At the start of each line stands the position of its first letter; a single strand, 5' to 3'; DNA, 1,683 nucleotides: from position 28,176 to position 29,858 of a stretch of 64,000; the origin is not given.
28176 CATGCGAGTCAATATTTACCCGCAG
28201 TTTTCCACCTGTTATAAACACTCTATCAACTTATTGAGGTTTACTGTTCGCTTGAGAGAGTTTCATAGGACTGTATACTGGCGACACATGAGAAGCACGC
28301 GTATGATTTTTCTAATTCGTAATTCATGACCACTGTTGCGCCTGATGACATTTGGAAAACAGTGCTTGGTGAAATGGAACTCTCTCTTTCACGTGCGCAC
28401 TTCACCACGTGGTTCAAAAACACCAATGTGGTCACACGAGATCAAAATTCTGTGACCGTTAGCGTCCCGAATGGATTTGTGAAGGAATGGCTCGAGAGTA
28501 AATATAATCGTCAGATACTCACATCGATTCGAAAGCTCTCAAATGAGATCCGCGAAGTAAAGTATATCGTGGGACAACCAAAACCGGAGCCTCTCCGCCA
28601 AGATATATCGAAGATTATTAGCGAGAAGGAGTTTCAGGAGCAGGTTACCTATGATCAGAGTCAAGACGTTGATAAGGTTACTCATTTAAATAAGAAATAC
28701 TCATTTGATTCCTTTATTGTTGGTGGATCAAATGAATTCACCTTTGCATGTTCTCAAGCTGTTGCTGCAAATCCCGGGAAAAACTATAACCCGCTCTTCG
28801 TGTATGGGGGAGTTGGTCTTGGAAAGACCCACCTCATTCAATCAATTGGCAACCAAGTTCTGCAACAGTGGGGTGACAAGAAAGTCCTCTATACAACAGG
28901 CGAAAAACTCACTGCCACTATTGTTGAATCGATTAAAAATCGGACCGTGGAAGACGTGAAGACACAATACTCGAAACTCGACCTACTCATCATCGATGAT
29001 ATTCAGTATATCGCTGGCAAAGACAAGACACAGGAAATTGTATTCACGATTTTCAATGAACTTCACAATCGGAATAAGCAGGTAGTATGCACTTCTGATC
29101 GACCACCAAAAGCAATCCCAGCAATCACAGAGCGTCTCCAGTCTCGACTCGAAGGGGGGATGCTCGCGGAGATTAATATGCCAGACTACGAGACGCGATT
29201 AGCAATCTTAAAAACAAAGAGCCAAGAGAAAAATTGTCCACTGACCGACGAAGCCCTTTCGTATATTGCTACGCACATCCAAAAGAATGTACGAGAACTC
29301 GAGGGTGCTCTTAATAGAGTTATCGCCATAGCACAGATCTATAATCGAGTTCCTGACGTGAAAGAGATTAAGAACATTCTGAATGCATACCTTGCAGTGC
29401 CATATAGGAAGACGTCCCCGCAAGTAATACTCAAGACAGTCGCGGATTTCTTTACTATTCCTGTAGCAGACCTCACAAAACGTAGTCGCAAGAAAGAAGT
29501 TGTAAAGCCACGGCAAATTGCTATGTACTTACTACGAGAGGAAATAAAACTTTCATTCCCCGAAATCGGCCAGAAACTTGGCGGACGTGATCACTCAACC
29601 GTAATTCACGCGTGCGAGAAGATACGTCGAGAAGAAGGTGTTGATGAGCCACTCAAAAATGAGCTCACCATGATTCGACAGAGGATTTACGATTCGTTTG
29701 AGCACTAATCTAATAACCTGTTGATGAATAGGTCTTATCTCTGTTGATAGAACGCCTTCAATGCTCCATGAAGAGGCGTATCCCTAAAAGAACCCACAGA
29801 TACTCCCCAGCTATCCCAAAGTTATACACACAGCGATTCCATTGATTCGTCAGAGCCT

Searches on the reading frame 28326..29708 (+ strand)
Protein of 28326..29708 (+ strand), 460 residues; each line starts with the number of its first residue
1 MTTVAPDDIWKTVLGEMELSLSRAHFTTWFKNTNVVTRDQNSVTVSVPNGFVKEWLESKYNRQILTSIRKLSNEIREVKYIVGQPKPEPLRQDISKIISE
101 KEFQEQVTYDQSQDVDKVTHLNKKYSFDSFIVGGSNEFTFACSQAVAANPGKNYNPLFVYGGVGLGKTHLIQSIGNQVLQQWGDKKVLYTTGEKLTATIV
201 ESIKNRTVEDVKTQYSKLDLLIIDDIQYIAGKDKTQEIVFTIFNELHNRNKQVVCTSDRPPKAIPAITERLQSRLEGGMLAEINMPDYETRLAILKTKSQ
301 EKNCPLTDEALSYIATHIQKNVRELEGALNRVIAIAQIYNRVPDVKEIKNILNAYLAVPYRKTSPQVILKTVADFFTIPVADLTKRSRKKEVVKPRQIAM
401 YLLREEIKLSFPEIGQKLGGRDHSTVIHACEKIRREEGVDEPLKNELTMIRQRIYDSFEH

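Call 11: search_protein_families(library=pfam, proteins=[window:28326-29708:+])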
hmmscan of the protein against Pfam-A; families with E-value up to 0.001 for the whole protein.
window:28326-29708:+ (460 aa): 9 families
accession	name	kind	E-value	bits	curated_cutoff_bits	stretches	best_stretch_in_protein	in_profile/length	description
PF00308.24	Bac_DnaA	-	2e-61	207.3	23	1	121-280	1-160/162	Bacterial DnaA ATPAse domain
PF08299.17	Bac_DnaA_C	-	3.7e-29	101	31.5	1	366-433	2-69/69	Bacterial dnaA protein helix-turn-helix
PF11638.13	DnaA_N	-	9.2e-16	57.8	24.6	1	8-68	2-63/65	DnaA N-terminal domain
PF01695.23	IstB_IS21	-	6.9e-09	36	24.1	1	157-260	95-195/238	IstB-like ATP binding protein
PF00004.35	AAA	-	8.1e-08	33.2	21.2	1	158-276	2-128/131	ATPase family associated with various cellular activities (AAA)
PF03969.22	AFG1_ATPase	-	7.5e-05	22.3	27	1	117-264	25-171/361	AFG1-like ATPase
PF13401.12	AAA_22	-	0.00012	22.9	27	0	156-195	7-44/130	AAA domain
PF01637.24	ATPase_2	-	0.00015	22.1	33.2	0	152-198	18-63/225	ATPase domain predominantly from Archaea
PF13173.12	AAA_14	-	0.00016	22.2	27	1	155-274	3-114/129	AAA domain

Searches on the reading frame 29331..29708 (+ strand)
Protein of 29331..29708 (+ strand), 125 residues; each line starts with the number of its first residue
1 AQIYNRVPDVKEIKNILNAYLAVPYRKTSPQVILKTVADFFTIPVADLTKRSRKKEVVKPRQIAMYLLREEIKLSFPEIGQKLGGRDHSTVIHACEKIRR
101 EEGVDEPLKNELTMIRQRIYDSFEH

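Call 60: search_solved_structures(query=window:29331-29708:+, show_alignments=3, max_evalue=0.00001)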
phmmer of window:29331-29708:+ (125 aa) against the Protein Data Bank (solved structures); distinct sequences matched with E-value up to 0.00001: 5.
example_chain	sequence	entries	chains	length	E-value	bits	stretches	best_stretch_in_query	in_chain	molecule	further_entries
1j1v_A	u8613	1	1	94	3.5e-19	72.6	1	33-111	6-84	Chromosomal replication initiator protein dnaA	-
8btg_A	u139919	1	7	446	4.6e-16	62.5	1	32-118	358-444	Chromosomal replication initiator protein DnaA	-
3pvp_A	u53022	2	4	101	1.3e-11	48.2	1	29-118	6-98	Chromosomal replication initiator protein dnaA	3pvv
2hcb_A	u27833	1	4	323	4.5e-10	43.2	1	32-121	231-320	Chromosomal replication initiator protein dnaA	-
1l8q_A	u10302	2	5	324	4.5e-10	43.2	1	32-121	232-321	Chromosomal replication initiator protein dnaA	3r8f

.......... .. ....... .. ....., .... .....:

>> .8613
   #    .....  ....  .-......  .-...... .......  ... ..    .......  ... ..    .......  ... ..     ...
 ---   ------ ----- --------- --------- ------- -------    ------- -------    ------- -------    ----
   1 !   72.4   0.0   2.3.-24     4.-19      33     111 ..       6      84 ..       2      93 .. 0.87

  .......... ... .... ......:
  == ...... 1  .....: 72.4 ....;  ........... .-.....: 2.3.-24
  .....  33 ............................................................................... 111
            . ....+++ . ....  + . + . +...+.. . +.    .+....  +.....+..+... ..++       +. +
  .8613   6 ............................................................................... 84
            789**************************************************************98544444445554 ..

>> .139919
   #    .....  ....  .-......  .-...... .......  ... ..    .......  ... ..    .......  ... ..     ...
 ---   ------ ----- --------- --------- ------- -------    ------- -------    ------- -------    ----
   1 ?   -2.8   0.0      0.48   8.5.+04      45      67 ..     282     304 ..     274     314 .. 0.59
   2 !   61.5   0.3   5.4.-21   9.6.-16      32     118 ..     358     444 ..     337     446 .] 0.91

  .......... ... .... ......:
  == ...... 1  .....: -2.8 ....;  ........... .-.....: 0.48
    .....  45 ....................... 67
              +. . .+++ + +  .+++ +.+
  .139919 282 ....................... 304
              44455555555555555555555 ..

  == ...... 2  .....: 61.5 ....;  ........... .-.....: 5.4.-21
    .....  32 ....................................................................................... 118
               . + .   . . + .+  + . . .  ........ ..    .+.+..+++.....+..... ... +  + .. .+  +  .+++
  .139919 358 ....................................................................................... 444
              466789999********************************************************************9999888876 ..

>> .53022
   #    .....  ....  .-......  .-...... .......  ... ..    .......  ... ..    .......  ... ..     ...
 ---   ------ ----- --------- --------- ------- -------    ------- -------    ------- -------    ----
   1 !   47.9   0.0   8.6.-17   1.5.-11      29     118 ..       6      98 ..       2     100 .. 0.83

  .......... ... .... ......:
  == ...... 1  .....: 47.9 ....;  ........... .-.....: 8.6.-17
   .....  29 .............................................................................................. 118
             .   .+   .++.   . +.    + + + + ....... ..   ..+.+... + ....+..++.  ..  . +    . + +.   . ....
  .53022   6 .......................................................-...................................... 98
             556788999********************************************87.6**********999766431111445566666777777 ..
